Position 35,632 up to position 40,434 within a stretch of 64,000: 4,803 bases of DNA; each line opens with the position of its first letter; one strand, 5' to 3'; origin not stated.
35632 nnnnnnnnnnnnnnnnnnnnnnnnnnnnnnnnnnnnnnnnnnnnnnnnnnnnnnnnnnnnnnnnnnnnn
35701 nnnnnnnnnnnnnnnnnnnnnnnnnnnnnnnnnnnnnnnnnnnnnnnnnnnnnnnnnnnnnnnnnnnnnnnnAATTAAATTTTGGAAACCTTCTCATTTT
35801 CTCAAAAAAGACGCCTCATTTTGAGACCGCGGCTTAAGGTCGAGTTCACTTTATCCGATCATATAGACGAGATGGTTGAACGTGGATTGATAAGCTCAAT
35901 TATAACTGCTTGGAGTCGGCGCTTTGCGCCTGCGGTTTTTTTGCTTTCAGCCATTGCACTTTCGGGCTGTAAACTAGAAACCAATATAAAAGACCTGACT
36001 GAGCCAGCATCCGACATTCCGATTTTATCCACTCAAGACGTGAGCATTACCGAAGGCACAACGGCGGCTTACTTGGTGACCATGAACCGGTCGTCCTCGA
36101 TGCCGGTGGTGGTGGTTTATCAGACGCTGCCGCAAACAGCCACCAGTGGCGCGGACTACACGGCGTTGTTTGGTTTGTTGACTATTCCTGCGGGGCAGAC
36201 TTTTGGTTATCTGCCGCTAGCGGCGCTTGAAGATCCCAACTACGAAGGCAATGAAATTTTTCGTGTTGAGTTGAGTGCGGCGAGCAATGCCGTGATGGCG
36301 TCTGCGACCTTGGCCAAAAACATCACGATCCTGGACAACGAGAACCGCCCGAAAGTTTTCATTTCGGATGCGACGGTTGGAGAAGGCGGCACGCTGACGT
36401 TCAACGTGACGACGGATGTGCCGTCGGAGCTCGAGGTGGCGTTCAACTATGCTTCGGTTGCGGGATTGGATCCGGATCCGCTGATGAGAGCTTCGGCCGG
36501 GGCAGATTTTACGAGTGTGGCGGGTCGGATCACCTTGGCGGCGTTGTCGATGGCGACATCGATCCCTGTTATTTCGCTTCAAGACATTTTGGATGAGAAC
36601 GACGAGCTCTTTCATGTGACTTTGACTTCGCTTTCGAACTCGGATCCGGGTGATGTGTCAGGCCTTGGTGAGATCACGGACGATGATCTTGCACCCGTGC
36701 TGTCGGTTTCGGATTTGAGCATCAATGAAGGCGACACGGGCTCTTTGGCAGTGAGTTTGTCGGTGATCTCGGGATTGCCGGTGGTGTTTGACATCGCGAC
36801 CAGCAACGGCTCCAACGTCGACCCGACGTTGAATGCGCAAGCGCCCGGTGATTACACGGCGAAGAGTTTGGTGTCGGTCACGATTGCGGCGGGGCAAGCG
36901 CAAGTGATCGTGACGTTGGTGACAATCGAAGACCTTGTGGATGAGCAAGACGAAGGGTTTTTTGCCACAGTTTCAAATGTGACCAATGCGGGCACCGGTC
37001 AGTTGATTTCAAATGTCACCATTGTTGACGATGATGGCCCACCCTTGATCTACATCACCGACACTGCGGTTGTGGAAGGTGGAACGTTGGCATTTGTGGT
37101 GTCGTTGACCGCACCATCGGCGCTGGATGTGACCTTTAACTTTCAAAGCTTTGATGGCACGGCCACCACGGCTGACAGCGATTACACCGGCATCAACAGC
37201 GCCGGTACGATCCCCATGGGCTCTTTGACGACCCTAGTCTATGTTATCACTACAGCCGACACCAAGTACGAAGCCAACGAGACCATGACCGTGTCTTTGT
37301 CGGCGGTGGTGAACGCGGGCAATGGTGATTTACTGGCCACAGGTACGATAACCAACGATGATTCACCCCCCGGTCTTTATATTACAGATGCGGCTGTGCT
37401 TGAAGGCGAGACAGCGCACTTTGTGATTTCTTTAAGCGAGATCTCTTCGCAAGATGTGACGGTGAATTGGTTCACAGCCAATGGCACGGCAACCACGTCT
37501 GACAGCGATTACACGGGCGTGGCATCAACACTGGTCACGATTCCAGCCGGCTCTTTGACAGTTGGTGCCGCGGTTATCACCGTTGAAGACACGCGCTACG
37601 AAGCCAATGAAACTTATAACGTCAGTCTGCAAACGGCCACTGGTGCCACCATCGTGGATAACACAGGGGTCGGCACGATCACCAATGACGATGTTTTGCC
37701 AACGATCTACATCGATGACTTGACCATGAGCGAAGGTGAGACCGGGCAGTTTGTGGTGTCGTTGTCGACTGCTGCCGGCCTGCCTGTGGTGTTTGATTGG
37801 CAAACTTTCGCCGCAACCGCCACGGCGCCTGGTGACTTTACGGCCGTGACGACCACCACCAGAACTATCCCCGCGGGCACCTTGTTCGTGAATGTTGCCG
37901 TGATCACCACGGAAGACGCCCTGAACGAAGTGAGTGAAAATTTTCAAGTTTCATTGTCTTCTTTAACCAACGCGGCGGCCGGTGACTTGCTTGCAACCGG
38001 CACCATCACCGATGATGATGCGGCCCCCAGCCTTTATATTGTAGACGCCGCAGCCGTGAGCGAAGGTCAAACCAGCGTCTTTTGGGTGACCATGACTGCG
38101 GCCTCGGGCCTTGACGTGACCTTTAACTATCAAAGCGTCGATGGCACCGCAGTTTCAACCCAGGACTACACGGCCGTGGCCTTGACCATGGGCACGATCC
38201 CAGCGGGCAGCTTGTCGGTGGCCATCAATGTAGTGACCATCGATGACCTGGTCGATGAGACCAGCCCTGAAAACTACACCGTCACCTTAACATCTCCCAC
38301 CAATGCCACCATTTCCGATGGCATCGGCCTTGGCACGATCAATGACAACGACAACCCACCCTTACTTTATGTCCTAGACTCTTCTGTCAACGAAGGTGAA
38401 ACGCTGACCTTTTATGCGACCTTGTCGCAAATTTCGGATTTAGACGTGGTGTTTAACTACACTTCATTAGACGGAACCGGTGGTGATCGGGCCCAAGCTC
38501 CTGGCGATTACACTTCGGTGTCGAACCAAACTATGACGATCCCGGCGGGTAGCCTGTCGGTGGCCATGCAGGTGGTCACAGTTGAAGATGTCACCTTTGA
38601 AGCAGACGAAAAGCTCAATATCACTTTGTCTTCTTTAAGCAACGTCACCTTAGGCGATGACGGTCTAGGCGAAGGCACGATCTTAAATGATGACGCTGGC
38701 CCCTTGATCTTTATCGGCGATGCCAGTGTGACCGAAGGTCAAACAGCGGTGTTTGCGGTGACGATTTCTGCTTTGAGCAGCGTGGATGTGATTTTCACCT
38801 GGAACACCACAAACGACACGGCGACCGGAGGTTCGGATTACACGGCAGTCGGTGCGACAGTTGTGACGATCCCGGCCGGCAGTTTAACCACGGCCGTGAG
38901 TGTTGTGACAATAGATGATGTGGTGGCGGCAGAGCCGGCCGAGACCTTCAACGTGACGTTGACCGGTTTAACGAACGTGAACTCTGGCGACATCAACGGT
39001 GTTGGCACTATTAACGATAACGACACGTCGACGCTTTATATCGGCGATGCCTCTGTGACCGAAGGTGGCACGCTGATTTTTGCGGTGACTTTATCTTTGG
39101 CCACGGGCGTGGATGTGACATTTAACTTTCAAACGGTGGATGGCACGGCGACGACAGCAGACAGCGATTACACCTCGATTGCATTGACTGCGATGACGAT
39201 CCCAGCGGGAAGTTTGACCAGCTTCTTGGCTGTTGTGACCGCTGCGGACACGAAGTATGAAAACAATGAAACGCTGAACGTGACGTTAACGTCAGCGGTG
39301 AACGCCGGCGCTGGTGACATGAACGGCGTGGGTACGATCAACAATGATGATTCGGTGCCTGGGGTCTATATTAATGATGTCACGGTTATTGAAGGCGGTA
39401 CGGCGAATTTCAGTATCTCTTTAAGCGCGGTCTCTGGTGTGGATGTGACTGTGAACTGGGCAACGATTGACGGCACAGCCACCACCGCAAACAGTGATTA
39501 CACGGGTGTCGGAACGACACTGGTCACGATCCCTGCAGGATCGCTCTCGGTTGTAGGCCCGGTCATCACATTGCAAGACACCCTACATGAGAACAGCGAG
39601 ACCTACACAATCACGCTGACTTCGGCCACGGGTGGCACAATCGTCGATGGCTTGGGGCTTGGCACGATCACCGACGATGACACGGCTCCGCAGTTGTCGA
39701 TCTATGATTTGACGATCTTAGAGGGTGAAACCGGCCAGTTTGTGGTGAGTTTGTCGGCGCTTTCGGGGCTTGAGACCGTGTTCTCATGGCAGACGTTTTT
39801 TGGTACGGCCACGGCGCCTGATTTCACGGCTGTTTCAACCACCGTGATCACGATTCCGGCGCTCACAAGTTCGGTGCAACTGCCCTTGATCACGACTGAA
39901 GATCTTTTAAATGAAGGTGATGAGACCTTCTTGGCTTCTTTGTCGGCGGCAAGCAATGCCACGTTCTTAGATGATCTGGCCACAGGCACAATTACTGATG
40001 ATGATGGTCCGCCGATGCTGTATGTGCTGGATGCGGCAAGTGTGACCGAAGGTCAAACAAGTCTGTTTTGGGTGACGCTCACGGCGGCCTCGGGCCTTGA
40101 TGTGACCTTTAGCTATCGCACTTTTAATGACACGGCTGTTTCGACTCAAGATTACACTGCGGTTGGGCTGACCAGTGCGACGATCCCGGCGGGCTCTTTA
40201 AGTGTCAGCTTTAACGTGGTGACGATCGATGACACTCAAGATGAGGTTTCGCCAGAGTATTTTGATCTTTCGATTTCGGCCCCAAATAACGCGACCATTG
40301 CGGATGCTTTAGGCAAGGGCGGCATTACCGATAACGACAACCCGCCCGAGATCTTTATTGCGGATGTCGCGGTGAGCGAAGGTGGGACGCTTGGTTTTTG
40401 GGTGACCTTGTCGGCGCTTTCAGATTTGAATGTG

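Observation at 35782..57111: One 21.3-kb ORF encodes a ~7,100-aa modular lipoprotein with an unusual domain combination and no adjacent secretion genes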

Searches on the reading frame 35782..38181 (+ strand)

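Call 7: search_protein_families(library=pfam, proteins=[window:35782-38181:+], max_evalue=0.01)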
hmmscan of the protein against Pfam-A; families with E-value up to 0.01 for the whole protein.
window:35782-38181:+ (800 aa): 1 family
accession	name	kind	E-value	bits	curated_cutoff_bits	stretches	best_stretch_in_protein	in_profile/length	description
PF03160.20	Calx-beta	-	6.3e-39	133.1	27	5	83-186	11-118/119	Calx-beta domain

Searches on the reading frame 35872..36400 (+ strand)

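Call 15: search_protein_families(library=ncbifam, proteins=[window:35872-36400:+], max_evalue=1)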
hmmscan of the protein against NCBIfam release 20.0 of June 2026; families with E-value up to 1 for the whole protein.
window:35872-36400:+ (176 aa): 1 family
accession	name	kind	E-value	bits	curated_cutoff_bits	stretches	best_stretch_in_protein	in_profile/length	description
TIGR00845.1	caca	equivalog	2.7e-05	22.2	679.85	1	54-160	529-636/921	sodium/calcium exchanger 1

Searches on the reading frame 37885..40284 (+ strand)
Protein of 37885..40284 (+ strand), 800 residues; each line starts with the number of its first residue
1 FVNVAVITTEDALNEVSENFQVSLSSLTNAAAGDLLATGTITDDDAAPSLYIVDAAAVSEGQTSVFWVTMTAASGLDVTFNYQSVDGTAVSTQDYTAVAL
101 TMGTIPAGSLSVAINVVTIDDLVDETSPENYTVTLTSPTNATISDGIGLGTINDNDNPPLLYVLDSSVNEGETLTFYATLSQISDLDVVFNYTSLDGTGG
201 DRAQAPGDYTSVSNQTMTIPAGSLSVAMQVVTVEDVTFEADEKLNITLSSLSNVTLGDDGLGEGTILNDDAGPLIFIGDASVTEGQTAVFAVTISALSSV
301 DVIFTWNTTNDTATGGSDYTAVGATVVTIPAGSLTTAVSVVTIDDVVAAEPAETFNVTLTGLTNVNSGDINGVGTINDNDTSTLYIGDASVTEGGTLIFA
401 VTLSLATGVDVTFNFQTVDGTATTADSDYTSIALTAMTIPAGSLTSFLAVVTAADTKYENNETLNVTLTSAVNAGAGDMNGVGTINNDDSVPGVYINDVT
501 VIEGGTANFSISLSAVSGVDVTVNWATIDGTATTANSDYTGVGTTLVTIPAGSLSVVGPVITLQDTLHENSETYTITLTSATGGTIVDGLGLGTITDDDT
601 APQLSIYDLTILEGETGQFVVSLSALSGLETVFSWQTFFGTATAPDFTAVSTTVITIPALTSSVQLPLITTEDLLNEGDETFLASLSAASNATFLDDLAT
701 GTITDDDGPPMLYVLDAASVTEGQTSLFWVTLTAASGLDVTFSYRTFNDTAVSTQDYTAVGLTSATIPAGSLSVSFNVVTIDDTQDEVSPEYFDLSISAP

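Call 7: search_protein_families(library=pfam, proteins=[window:37885-40284:+], max_evalue=0.01)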
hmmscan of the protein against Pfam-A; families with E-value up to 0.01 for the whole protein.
window:37885-40284:+ (800 aa): 2 families
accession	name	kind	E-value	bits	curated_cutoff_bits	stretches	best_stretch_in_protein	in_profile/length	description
PF03160.20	Calx-beta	-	2.3e-39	134.5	27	5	43-141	1-100/119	Calx-beta domain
PF20579.4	LapA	-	6.8e-06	26.8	27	0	380-474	1-80/99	LapA domain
